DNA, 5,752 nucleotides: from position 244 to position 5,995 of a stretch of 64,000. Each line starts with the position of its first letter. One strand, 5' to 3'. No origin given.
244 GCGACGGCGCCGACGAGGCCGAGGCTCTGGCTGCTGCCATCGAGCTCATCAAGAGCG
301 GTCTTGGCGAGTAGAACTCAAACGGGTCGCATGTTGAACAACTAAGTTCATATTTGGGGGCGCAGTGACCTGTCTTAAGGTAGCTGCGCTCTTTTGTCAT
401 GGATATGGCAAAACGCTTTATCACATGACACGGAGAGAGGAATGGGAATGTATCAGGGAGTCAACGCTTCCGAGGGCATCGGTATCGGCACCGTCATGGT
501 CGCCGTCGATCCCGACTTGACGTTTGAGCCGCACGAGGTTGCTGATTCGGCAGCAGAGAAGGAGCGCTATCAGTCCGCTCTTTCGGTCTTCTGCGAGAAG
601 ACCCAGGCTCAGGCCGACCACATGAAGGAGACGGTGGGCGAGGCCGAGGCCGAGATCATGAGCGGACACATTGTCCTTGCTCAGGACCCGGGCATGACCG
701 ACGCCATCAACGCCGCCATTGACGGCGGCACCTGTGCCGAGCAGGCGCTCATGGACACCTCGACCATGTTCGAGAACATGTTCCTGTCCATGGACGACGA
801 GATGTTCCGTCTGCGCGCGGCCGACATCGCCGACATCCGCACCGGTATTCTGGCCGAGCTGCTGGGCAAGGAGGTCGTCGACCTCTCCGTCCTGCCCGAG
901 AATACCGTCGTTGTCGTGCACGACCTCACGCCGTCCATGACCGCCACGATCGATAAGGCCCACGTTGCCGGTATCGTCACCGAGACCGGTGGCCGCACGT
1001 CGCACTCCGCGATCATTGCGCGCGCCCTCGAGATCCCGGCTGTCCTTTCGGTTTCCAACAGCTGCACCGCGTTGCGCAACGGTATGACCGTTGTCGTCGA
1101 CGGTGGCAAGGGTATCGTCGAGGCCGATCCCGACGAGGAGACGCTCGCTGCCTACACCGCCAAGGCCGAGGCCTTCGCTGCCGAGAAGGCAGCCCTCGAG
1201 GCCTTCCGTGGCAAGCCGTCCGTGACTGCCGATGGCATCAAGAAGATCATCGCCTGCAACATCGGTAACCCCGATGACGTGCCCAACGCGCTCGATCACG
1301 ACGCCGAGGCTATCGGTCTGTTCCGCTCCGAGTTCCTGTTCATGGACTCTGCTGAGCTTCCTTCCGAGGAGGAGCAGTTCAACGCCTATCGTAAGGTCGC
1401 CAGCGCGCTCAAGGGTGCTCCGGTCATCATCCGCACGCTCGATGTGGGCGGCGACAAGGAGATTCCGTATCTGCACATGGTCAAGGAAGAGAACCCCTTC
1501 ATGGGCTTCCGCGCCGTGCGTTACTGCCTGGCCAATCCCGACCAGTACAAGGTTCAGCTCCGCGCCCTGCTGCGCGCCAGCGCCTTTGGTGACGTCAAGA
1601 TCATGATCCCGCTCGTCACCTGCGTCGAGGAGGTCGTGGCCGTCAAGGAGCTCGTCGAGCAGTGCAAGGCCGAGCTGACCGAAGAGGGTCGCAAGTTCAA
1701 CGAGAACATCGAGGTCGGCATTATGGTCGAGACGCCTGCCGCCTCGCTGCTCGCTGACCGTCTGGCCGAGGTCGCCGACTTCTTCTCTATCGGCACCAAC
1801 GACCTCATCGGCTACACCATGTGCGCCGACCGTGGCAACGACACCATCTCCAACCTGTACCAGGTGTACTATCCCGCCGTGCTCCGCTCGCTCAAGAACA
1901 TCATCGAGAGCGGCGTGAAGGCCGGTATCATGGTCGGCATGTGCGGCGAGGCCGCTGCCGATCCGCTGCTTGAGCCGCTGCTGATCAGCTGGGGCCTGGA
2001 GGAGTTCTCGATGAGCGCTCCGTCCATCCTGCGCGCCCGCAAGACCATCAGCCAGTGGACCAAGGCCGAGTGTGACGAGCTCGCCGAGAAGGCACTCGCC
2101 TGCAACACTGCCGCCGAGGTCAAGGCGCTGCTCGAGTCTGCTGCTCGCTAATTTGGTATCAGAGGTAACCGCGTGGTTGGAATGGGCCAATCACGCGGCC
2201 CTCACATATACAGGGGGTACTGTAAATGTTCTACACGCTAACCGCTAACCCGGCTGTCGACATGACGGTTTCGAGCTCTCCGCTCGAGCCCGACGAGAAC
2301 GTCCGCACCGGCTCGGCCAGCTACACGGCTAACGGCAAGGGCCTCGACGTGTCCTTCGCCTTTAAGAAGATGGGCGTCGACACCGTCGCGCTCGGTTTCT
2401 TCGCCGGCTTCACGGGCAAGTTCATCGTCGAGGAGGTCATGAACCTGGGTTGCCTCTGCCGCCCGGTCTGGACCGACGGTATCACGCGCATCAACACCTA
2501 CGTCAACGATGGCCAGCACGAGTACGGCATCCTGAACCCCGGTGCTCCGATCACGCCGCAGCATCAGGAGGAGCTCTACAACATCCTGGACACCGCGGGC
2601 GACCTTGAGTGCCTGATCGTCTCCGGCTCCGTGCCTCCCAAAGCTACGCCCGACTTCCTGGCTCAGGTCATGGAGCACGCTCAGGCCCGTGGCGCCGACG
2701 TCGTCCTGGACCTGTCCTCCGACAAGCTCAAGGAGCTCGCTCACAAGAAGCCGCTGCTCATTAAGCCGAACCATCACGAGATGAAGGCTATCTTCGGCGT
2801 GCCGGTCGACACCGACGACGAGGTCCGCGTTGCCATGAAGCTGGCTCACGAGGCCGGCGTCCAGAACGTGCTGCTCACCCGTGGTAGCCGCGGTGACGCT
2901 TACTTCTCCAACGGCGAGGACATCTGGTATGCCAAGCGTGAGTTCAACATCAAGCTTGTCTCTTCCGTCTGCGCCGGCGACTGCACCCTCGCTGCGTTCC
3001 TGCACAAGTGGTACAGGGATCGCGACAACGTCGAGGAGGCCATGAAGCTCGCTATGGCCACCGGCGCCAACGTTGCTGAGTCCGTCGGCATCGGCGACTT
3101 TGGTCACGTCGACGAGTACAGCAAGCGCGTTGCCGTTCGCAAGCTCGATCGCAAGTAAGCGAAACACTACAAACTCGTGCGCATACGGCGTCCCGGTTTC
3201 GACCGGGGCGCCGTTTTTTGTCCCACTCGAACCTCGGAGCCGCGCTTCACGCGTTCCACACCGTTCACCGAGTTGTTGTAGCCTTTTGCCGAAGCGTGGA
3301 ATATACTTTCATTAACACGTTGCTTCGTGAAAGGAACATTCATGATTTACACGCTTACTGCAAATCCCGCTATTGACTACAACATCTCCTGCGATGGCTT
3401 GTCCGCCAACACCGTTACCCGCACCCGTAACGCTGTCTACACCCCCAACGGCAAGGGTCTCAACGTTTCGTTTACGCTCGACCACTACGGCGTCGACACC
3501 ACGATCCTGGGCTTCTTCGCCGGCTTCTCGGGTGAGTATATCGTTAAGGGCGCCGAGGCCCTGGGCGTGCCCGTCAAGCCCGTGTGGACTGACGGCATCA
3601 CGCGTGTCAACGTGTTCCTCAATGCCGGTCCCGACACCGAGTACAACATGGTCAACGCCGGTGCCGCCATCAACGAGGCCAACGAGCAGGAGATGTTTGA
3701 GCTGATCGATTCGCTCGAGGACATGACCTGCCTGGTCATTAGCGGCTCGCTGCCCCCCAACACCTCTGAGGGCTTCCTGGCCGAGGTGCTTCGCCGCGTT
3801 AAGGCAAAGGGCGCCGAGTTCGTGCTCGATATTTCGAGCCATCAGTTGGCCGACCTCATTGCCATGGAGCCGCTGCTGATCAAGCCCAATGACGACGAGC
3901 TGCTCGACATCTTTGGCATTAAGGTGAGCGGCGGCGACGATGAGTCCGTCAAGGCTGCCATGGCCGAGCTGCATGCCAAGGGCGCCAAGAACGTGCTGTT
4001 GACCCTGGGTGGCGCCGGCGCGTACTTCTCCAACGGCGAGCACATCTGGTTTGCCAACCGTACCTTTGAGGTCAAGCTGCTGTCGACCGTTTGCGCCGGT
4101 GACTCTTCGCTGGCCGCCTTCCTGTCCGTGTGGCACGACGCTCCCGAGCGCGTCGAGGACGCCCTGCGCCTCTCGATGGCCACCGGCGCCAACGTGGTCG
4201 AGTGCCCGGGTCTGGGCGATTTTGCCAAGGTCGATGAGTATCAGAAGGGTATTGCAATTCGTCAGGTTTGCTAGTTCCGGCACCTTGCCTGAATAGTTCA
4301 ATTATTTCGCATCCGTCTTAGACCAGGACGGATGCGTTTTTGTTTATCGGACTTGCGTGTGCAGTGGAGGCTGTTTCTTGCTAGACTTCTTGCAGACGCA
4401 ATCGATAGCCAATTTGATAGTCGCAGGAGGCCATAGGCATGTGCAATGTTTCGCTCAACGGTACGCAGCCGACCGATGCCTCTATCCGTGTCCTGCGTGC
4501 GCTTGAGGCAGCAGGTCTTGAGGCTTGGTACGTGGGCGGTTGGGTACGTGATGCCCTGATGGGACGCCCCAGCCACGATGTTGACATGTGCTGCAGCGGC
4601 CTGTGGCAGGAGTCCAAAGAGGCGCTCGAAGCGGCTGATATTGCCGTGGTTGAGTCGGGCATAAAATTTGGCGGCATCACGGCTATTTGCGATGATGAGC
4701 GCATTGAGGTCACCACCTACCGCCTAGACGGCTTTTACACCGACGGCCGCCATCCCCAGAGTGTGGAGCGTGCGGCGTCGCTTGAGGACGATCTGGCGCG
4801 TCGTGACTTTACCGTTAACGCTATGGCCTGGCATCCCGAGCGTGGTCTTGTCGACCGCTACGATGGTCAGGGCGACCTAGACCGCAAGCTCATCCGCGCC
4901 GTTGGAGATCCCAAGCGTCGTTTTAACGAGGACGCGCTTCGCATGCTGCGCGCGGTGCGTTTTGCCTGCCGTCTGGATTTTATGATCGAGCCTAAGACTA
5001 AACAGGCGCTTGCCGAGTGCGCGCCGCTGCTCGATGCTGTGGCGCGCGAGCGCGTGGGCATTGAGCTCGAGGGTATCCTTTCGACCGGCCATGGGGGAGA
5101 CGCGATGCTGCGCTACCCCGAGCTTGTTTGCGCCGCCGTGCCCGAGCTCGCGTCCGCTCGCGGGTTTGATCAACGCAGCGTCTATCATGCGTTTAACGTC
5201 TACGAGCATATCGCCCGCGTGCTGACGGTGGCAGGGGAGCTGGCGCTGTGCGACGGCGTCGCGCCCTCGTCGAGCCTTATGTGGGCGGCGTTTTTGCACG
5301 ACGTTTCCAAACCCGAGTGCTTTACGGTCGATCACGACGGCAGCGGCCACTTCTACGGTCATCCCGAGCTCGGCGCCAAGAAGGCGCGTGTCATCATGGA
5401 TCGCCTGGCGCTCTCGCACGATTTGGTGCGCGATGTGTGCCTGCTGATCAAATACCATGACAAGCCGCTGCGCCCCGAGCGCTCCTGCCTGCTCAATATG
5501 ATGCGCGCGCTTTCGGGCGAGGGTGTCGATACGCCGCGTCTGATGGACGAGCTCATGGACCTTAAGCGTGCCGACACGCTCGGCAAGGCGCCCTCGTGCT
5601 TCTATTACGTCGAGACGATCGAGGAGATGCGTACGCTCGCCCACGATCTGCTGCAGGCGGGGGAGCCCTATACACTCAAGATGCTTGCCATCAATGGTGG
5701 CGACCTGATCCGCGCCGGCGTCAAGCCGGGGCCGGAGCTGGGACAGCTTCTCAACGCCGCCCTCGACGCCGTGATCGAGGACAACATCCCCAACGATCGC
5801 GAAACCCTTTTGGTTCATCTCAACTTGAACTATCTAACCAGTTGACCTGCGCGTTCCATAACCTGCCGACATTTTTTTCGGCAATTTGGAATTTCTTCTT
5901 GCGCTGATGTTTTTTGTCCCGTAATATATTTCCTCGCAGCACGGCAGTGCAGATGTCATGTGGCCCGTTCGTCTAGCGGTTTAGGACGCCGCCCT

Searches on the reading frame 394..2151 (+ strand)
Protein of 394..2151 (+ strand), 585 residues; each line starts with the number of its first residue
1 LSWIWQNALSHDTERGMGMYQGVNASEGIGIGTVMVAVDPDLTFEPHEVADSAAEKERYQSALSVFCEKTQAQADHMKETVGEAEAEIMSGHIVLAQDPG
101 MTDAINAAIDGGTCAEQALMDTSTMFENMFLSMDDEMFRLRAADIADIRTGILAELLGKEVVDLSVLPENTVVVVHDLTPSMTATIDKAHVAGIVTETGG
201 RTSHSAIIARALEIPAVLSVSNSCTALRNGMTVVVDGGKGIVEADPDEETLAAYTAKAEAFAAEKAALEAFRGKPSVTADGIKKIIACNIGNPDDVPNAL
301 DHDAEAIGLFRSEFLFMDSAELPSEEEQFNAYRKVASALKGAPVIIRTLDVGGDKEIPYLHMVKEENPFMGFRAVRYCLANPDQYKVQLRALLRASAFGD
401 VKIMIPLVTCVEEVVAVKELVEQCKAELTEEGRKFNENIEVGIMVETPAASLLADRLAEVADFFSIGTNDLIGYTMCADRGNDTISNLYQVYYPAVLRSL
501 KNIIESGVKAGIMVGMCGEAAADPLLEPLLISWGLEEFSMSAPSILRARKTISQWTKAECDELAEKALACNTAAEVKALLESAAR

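Call 61: search_protein_families(library=pfam, proteins=[window:394-2151:+], max_evalue=0.00001)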
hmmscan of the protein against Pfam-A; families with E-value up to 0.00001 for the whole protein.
window:394-2151:+ (585 aa): 3 families
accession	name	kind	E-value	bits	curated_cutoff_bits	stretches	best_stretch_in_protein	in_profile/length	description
PF02896.24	PEP-utilizers_C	-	1.2e-106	356.7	22.8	1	266-554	2-290/293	PEP-utilising enzyme, PEP-binding domain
PF00391.29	PEP-utilizers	-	2.7e-24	85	23.1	1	168-240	2-72/72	PEP-utilising enzyme, mobile domain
PF05524.18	PEP-utilisers_N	-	8.7e-24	84.4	24.4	1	21-141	1-121/121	PEP-utilising enzyme, N-terminal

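Call 77: find_encoding_contigs(protein=window:394-2151:+, flank=10000, max_places=1)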
Protein window:394-2151:+ (585 aa): no gene with exactly this product is on record in the collection.

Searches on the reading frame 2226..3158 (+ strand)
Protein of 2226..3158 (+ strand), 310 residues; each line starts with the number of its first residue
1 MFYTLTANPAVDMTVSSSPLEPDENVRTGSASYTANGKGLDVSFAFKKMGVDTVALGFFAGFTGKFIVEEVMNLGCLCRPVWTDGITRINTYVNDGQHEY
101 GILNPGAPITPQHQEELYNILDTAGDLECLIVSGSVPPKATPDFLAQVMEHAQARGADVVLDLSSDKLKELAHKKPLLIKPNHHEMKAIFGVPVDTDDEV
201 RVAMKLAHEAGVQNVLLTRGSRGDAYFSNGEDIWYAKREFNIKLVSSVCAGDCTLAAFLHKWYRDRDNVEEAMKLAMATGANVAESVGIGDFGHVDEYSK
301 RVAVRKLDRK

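Call 61: search_protein_families(library=pfam, proteins=[window:2226-3158:+], max_evalue=0.00001)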
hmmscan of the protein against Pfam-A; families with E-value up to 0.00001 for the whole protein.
window:2226-3158:+ (310 aa): 2 families
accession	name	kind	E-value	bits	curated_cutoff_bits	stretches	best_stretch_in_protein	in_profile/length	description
PF00294.29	PfkB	-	2.3e-32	113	25.8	1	18-289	21-295/302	pfkB family carbohydrate kinase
PF08543.17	Phos_pyr_kin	-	1.1e-06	28.6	27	1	156-277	100-225/246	Phosphomethylpyrimidine kinase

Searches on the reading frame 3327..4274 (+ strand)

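Call 61: search_protein_families(library=pfam, proteins=[window:3327-4274:+], max_evalue=0.00001)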
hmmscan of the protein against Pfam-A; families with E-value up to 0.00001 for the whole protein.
window:3327-4274:+ (315 aa): 1 family
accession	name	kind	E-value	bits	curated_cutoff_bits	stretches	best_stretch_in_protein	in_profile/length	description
PF00294.29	PfkB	-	7.6e-41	140.8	25.8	1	16-298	12-297/302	pfkB family carbohydrate kinase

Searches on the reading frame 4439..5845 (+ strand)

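Call 61: search_protein_families(library=pfam, proteins=[window:4439-5845:+], max_evalue=0.00001)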
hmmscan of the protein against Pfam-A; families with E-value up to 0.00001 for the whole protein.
window:4439-5845:+ (468 aa): 4 families
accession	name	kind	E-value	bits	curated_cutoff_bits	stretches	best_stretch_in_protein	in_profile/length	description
PF01743.26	PolyA_pol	-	1.3e-32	113.2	23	1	30-153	2-126/126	Poly A polymerase head domain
PF13735.12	tRNA_NucTran2_2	-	8.7e-12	45.7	27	1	412-458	99-146/149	tRNA nucleotidyltransferase domain 2 putative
PF01966.28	HD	-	1.4e-09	38.7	22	1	254-381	1-113/116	HD domain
PF12627.12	PolyA_pol_RNAbd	-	9.3e-09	35.4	22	1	180-223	1-44/64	Probable RNA and SrmB- binding site of polymerase A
